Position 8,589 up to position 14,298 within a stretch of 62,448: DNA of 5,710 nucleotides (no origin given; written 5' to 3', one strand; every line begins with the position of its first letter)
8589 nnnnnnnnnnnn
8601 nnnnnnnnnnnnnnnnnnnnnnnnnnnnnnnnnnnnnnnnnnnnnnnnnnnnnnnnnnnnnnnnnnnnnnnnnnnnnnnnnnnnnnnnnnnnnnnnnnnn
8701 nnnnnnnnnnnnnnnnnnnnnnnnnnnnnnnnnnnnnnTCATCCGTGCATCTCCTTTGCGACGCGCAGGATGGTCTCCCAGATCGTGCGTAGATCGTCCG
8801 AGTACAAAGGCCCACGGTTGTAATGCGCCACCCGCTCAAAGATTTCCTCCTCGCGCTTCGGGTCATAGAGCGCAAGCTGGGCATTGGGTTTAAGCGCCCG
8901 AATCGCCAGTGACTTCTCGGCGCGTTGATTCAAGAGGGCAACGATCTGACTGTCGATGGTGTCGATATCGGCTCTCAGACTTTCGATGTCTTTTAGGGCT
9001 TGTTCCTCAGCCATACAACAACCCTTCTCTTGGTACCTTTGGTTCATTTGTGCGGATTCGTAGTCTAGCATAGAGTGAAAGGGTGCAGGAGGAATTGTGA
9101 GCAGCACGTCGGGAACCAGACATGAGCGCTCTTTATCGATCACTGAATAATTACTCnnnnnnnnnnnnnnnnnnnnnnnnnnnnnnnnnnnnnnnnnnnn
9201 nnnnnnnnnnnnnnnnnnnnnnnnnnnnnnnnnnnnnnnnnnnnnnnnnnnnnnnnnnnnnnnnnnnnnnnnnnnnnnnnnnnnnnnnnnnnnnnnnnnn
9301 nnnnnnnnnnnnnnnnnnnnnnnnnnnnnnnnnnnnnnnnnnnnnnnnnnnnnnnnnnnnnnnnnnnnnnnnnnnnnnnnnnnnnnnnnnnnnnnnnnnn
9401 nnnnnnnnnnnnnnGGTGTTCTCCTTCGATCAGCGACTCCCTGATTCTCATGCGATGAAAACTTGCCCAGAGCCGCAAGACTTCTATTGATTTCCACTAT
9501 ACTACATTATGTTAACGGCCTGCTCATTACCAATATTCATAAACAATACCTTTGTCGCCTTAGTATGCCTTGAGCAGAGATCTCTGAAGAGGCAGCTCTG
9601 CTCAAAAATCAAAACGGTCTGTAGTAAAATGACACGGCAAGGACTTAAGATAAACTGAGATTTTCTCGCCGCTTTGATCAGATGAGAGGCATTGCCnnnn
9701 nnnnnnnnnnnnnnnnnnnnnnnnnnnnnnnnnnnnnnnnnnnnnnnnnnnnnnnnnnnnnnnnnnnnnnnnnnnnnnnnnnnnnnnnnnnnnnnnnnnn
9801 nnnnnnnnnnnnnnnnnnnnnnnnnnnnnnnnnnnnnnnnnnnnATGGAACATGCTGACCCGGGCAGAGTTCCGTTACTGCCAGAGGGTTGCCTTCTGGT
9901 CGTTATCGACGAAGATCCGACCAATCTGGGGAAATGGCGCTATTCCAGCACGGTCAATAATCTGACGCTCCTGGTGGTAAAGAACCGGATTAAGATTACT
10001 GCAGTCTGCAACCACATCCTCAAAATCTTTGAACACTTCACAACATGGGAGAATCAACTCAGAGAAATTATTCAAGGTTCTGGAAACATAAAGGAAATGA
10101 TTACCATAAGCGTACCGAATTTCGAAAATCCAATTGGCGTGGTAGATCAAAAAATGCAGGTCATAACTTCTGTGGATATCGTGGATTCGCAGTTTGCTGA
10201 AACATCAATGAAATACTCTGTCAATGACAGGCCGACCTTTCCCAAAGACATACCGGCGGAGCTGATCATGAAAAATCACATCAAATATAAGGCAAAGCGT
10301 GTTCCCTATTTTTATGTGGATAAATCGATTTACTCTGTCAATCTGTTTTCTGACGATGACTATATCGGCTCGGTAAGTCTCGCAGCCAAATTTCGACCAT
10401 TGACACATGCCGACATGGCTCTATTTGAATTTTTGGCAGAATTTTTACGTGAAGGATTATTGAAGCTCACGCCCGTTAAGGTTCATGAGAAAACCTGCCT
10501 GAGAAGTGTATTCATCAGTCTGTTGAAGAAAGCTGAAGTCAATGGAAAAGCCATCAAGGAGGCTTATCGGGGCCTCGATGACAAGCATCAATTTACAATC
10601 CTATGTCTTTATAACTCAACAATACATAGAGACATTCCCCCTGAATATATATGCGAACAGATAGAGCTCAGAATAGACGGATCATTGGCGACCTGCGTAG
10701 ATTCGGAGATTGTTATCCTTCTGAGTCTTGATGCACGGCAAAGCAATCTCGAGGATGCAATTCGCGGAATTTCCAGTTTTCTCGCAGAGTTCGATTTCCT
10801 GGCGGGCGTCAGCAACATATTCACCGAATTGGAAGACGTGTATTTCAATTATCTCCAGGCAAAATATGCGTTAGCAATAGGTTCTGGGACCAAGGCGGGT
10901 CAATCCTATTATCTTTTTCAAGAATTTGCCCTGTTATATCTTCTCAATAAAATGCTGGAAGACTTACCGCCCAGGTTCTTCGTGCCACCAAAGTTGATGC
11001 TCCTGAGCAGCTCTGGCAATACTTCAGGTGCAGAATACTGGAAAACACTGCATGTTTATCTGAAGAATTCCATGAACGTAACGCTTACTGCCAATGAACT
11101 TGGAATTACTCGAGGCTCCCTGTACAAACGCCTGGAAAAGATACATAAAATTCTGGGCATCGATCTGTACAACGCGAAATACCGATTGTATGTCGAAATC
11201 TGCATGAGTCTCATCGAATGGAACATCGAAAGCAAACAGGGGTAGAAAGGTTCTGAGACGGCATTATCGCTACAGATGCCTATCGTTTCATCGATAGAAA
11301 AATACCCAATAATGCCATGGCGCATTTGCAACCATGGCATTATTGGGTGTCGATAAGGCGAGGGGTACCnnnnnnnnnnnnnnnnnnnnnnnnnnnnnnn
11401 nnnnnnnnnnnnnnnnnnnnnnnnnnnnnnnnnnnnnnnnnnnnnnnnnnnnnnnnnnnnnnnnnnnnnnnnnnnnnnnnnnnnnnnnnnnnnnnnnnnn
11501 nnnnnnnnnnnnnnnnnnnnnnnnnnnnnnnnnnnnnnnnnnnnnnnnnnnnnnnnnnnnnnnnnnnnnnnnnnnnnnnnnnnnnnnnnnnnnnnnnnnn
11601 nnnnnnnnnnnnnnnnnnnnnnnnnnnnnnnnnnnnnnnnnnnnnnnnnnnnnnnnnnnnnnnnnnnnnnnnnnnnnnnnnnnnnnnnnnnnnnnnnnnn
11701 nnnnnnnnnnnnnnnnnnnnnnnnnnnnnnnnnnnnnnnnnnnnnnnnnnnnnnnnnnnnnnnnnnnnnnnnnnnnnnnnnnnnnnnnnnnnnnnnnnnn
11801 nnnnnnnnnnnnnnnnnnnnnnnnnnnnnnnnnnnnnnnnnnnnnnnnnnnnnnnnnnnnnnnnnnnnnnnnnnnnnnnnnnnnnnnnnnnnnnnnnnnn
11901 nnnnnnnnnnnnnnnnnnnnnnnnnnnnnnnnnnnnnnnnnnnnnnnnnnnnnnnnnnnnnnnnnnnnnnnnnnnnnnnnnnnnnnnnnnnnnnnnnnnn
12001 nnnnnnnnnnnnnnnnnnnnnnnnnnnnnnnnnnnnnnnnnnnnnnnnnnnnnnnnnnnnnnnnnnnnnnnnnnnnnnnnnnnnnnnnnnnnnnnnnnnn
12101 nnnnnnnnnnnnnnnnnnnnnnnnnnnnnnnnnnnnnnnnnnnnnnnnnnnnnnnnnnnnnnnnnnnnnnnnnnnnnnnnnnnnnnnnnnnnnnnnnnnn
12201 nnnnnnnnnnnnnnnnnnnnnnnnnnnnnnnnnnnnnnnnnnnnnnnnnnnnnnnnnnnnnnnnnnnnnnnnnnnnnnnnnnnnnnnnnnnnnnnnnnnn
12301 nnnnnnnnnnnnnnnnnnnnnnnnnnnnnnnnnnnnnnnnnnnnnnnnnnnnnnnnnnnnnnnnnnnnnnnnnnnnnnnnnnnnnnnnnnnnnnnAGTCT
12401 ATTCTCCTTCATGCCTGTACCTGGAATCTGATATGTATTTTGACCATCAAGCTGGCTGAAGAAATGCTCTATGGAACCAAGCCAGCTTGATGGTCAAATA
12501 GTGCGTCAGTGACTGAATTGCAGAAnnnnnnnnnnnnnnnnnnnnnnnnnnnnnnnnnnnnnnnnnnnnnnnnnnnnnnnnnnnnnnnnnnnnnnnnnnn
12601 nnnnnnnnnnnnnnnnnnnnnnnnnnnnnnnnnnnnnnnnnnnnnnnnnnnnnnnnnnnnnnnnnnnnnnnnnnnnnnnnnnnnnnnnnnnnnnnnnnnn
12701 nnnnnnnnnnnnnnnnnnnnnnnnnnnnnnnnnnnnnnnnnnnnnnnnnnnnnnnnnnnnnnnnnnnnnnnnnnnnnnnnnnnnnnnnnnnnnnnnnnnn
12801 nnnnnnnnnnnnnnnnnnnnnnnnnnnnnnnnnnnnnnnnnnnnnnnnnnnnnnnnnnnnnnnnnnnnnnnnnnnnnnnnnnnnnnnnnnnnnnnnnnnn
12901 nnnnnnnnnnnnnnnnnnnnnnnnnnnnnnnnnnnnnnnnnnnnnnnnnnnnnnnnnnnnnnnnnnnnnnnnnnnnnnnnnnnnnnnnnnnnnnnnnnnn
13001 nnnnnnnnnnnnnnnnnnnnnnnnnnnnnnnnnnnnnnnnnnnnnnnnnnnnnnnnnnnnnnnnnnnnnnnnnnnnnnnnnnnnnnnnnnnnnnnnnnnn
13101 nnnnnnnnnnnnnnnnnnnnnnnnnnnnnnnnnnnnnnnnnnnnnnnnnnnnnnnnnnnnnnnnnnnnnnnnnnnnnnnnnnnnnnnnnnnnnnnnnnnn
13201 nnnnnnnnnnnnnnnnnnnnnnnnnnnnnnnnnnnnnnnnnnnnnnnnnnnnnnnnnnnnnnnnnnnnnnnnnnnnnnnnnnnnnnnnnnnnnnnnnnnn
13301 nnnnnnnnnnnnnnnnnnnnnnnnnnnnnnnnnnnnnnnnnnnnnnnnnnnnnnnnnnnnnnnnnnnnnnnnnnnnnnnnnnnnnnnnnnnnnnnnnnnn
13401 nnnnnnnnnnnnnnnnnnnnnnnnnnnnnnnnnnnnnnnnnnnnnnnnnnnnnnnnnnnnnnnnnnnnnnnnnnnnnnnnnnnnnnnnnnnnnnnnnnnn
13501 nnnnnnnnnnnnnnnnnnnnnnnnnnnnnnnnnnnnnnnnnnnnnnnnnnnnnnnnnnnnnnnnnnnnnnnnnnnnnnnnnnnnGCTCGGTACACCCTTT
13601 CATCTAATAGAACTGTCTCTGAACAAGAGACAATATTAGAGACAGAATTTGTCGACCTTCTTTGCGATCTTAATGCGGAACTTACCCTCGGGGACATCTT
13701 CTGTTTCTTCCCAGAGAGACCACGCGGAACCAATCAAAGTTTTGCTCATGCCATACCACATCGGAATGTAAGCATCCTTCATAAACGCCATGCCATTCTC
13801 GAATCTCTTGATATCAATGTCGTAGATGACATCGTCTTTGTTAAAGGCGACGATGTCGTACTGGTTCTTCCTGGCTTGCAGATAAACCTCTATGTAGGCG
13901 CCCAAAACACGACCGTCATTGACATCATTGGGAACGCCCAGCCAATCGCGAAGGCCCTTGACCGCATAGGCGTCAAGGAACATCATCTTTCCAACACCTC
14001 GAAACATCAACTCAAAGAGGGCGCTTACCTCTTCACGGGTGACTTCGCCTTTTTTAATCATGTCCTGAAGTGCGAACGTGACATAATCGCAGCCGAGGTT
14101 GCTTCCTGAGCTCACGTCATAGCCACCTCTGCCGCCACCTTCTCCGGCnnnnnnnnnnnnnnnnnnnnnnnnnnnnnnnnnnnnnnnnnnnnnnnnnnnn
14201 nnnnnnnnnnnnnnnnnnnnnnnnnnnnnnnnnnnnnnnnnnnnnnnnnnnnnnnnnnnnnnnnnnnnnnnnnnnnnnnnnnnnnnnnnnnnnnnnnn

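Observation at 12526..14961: A Cys-rich 441-aa orphan protein paired with a GcvT-like folate protein, a possible new two-component enzyme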

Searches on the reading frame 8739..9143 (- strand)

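Call 49: search_protein_families(library=pfam, proteins=[window:8739-9143:-], max_evalue=0.01)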
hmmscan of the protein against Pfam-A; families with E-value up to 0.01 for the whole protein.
window:8739-9143:- (134 aa): 2 families
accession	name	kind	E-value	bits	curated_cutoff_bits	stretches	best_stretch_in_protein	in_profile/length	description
PF01817.26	CM_2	-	3.5e-19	69.2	27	1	56-132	1-78/80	Chorismate mutase type II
PF12761.13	End3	-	0.0014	19.2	25.2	1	22-78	57-108/115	Actin cytoskeleton-regulatory complex protein END3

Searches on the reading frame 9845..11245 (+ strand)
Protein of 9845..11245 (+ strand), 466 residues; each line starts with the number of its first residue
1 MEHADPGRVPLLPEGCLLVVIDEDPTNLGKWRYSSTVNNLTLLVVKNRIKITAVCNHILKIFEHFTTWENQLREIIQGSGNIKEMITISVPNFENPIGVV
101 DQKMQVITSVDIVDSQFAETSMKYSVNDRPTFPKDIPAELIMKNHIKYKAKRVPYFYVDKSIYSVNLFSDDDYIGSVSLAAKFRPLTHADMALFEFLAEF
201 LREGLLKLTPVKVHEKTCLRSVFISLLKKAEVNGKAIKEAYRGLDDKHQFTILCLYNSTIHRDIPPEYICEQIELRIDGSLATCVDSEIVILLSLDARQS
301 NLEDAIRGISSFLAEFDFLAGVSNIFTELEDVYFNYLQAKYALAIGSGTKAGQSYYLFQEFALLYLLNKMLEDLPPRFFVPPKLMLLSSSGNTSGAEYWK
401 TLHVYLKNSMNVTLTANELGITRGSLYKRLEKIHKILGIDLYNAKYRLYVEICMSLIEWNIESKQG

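Call 3: search_protein_families(library=pfam, proteins=[window:9845-11245:+], max_evalue=0.1)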
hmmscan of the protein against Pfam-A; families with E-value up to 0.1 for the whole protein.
window:9845-11245:+ (466 aa): 4 families
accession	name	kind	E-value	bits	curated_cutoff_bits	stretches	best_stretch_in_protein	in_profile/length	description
PF13556.12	HTH_30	-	4.9e-12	45.9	27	1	399-452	2-55/59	PucR C-terminal helix-turn-helix domain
PF17853.6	GGDEF_2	-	6.4e-06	26.8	24.5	1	277-345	49-116/116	GGDEF-like domain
PF02954.25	HTH_8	-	0.00072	19.7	22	1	411-432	20-41/42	Bacterial regulatory protein, Fis family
PF24766.1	DUF7699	-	0.024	15.6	27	1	221-260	22-61/87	Domain of unknown function (DUF7699)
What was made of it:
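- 9845..11245 (+): PucR/CdaR-type transcriptional regulator, the probable regulator of the module. Pfam HTH_30 and GGDEF_2 (call 3).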

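Call 4: search_protein_families(library=ncbifam, proteins=[window:9845-11245:+], max_evalue=0.1)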
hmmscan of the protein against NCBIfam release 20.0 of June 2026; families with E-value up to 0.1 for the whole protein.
window:9845-11245:+ (466 aa): 3 families
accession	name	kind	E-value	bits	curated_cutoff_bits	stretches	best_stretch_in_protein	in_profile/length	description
NF008550.0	PRK11477.1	equivalog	4.1e-09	35.8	612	1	318-456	246-381/385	CdaR family transcriptional regulator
NF058503.1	SprTransRegAdeR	equivalog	1.7e-07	30.6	700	1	165-454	96-398/403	sporulation transcriptional activator AdeR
NF045769.1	TransActPmfR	equivalog_domain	0.00018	20.3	800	1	308-441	320-446/470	transcciptional activator PmfR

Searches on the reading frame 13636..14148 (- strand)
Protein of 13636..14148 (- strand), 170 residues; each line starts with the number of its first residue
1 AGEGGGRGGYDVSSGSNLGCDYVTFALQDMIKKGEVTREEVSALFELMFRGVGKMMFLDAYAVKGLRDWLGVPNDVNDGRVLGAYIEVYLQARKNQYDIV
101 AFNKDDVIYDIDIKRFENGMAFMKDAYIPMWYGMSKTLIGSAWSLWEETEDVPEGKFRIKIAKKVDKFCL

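Call 58: predict_structure(alignment_id=A2)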
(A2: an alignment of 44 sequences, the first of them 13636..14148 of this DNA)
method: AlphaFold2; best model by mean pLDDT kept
length: 170 residues; sequences in the alignment: 44
mean_pLDDT: 89.4   pTM: 0.85
mean pLDDT of the five models: 89.4, 88.2, 88.0, 87.5, 86.6
residues with pLDDT >= 90: 127; 70-90: 24; 50-70: 14; < 50: 5
segments of 3 or more residues with pLDDT < 50: 1-4
pLDDT, mean of each block of 10 residues (from residue 1): 55 70 91 97 95 93 94 93 97 95 98 90 93 96 95 97 72
secondary structure, 60 per line:
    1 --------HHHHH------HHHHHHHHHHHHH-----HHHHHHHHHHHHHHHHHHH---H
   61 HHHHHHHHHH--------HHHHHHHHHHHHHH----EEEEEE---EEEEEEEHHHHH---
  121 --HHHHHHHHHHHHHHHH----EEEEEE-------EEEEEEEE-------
elements in order: H9-13 H20-32 H38-56 H60-70 H79-92 E97-102 E106-112 H113-117 H123-138 E143-148 E156-163
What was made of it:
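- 13654..14136 (-): X441 domain B (residues ~276-436): a second V4R/Bet3/H-NOX-like domain. Modelled alone: pLDDT 89 (call 58).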

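Call 62: fold_search(model_id=the predicted structure, library=pdb)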
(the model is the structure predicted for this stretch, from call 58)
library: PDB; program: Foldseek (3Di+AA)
matches with E <= 10: 293; with E <= 0.001: 2
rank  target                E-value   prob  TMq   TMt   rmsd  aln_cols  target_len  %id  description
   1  6aq3_E                5.5e-04  1.00  0.56  0.55   4.9       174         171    6  Crystal structure of a trafficking protein particle complex subunit 3 from Naegleria fowleri covalently bound to palmi (released 2017-08-30)
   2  7e8t_C                9.2e-04  1.00  0.50  0.47   6.3       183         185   11  Monomer of Ypt32-TRAPPII (released 2022-02-09)
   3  6aq3_A                1.1e-03  1.00  0.55  0.56   4.6       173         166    8  Crystal structure of a trafficking protein particle complex subunit 3 from Naegleria fowleri covalently bound to palmi (released 2017-08-30)
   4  6aq3_C                1.9e-03  1.00  0.53  0.54   5.8       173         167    8  Crystal structure of a trafficking protein particle complex subunit 3 from Naegleria fowleri covalently bound to palmi (released 2017-08-30)
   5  7u05_F                1.9e-03  1.00  0.47  0.44   6.9       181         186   12  Structure of the yeast TRAPPII-Rab11/Ypt32 complex in the closed/closed state (composite structure) (released 2022-04-27)
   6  6aq3_B                2.6e-03  1.00  0.57  0.56   4.5       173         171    8  Crystal structure of a trafficking protein particle complex subunit 3 from Naegleria fowleri covalently bound to palmi (released 2017-08-30)
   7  6aq3_F                3.5e-03  1.00  0.55  0.55   4.9       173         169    6  Crystal structure of a trafficking protein particle complex subunit 3 from Naegleria fowleri covalently bound to palmi (released 2017-08-30)
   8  3nvr_B                3.5e-03  0.96  0.36  0.34   9.1       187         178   18  Modulating Heme Redox Potential Through Protein-Induced Porphyrin Distortion (released 2010-09-08)
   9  6aq3_D                3.7e-03  1.00  0.53  0.53   5.9       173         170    8  Crystal structure of a trafficking protein particle complex subunit 3 from Naegleria fowleri covalently bound to palmi (released 2017-08-30)
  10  7b6d_G                4.2e-03  1.00  0.50  0.51   5.9       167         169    9  Drosophila melanogaster TRAPPCore (C1, C2, C2L, C3a/b, C4, C5, C6 subunits) (released 2021-06-09)
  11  6bde                  4.7e-03  1.00  0.44  0.41   5.9       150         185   10  Crystal structure of Fe(II) unliganded H-NOX protein mutant A71G from K. algicida (released 2018-05-30)
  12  7e2c_F                5.6e-03  0.99  0.48  0.45   7.2       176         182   12  Monomer of TRAPPII (open) (released 2022-02-09)
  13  5kbh_A                7.1e-03  1.00  0.52  0.45   4.4       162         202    9  CRYSTAL STRUCTURE OF THE AROMATIC SENSOR DOMAIN OF MOPR IN COMPLEX WITH 3-CHLORO-PHENOL (released 2016-07-13)
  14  5frw_A                7.5e-03  1.00  0.51  0.45   5.2       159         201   12  crystal structure of the phenol-responsive sensory domain of the transcription activator PoxR with Phenol (released 2016-04-06)
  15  2j3w_E                8.9e-03  0.99  0.45  0.48   7.0       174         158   12  The crystal structure of the bet3-trs31-sedlin complex. (released 2006-11-27)
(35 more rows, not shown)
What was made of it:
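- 13654..14136 (-): Foldseek: Bet3 E 5.5e-4, TM 0.56; MopR and PoxR TM 0.50-0.55 (call 62).
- On V4R/Bet3/H-NOX fold superfamily (for X441): Domain B alone: Bet3 E 5.5e-4, TM 0.56; MopR and PoxR TM 0.50-0.55 (call 62).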
